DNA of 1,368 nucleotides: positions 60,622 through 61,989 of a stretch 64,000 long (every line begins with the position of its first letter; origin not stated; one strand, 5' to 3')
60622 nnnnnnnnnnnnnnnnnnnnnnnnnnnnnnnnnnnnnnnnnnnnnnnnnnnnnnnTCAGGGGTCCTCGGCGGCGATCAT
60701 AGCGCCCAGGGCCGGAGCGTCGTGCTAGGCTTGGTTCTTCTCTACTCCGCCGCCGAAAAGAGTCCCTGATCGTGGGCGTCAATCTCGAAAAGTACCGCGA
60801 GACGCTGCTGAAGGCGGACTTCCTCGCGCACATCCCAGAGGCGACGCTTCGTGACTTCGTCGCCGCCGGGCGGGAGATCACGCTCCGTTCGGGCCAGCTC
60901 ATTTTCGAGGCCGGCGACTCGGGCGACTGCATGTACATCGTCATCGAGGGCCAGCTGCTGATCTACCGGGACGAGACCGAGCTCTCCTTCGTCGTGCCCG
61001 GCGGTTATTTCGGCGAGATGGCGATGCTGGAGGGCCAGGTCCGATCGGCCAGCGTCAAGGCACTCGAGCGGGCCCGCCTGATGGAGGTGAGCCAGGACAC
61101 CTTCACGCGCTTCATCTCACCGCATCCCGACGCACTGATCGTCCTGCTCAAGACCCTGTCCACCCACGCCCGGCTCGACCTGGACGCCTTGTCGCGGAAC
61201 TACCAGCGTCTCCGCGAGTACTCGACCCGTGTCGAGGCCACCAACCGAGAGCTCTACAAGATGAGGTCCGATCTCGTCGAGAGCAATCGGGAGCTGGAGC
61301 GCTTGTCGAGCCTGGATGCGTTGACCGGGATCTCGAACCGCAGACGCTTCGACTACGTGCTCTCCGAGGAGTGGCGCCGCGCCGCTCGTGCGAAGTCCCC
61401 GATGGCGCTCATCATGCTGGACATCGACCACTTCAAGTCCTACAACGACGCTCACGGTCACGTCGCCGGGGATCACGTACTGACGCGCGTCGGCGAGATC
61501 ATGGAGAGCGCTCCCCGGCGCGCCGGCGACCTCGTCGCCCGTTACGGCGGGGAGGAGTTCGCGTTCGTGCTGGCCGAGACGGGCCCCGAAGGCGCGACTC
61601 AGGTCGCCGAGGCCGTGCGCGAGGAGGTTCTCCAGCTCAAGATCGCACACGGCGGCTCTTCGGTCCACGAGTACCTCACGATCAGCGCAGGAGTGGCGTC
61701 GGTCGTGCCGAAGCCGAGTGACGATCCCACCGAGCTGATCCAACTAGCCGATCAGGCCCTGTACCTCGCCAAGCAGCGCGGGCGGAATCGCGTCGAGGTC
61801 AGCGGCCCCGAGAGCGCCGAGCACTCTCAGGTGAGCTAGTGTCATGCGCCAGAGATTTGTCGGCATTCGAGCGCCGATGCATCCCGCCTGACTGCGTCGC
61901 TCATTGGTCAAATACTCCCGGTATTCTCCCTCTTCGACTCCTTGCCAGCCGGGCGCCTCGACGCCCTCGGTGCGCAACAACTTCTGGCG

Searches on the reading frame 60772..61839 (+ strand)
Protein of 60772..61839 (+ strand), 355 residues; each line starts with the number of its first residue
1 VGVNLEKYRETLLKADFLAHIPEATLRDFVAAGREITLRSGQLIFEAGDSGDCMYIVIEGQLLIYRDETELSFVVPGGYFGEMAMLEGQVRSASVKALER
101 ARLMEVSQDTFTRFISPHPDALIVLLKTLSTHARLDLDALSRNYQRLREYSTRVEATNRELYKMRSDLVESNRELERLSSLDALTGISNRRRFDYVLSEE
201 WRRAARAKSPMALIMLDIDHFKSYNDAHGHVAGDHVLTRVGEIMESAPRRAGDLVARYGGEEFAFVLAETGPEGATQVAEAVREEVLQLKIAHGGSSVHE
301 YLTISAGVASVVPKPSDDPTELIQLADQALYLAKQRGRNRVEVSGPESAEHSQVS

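Call 55: find_encoding_contigs(protein=window:60772-61839:+, flank=3000, max_places=10)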
Protein window:60772-61839:+ (355 aa): no gene with exactly this product is on record in the collection.

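Call 56: find_homologous_proteins(query=window:60772-61839:+, max_evalue=1e-20)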
Query window:60772-61839:+ (355 aa): 4550 proteins with E <= 1e-20 among 8000 candidates; the best 120 are listed.
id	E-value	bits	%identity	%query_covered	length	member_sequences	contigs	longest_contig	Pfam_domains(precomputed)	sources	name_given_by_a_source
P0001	1.3e-226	769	100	100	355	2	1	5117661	PF00990.27,PF00027.36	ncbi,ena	-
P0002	8.3e-187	638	81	100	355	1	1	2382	PF00990.27,PF00027.36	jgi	-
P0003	1.6e-185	634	81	100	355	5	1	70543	PF00990.27,PF00027.36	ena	-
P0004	4.7e-120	419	84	66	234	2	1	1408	PF00990.27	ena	-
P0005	1.4e-100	355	48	97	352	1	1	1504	PF00990.27,PF00027.36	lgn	-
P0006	2.0e-96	341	49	98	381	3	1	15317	PF00990.27,PF00027.36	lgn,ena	-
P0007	5.4e-95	336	49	96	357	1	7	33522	PF00990.27,PF00027.36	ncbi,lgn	-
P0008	5.8e-83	297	46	92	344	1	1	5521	PF00990.27,PF00027.36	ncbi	-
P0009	3.5e-81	291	46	98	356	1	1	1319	PF00990.27,PF00027.36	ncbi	-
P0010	2.8e-80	288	48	84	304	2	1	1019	PF00990.27,PF00027.36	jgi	-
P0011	6.6e-80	287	44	94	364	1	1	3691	PF00990.27,PF00027.36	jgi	jgi:diguanylate cyclase (GGDEF)-like protein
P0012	1.2e-78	283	45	94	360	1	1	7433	PF00990.27,PF00027.36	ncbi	-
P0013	9.2e-73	263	46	81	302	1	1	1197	PF00990.27,PF00027.36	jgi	jgi:diguanylate cyclase (GGDEF)-like protein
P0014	1.2e-55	207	50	61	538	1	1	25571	PF13185.13,PF01590.33,PF00990.27,PF00072.31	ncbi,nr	ncbi:MAG: diguanylate cyclase [Stigonema ocellatum SAG 48.90 = DSM 106950]|nr:diguanylate cyclase [S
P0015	4.1e-55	205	56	50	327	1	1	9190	PF00990.27,PF00072.31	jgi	-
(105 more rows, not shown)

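Call 57: find_encoding_contigs(protein=P0003, flank=3000, max_places=4)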
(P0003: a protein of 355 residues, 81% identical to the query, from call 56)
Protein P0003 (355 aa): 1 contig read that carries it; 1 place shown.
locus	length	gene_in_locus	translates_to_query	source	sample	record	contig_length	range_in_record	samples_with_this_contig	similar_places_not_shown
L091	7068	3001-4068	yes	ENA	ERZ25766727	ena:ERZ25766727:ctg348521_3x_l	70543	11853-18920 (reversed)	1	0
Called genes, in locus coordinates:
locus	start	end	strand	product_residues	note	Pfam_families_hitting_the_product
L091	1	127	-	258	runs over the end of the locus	PF03447:NAD_binding_3 (weak), PF00742:Homoserine_dh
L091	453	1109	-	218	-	PF00849:PseudoU_synth_2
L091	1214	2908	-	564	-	PF13360:PQQ_2, PF25293:Beta-prop_EMC1_N (faint), PF13360:PQQ_2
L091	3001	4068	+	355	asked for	PF00027:cNMP_binding, PF00990:GGDEF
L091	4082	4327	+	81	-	-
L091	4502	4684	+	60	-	-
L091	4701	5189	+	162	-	PF00300:His_Phos_1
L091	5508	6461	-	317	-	PF01548:DEDD_Tnp_IS110, PF02371:Transposase_20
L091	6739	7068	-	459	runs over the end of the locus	PF05598:DUF772, PF01609:DDE_Tnp_1 (weak)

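Call 58: find_encoding_contigs(protein=P0002, flank=3000, max_places=4)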
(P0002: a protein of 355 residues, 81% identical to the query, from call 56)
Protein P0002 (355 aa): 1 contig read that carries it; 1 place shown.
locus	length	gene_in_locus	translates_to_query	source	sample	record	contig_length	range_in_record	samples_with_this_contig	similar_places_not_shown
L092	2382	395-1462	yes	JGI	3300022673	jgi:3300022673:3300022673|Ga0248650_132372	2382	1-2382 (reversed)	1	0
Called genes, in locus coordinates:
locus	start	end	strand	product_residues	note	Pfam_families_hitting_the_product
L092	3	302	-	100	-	?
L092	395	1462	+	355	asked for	PF00027:cNMP_binding, PF00990:GGDEF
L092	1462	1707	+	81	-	-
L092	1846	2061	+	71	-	-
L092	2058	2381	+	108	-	?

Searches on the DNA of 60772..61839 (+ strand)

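Call 83: search_with_rna_model(model_id=R1, sources=[L091, L092, L093, L094, L095], max_evalue=0.01, show_alignments=0)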
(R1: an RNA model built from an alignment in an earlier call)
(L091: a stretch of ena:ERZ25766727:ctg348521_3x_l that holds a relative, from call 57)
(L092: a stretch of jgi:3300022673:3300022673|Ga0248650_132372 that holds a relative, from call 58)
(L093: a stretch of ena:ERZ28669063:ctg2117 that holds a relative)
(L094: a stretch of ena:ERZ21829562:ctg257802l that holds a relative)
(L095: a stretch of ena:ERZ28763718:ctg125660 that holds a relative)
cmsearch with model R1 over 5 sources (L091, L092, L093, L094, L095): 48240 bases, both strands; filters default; matches with E-value up to 0.01: 3.
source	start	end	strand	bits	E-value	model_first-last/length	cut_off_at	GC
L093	2709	2855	-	111.5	2.3e-23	1-160/160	no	0.62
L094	1588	1734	-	111.5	2.3e-23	1-160/160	no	0.62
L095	3818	3964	-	111.5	2.3e-23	1-160/160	no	0.62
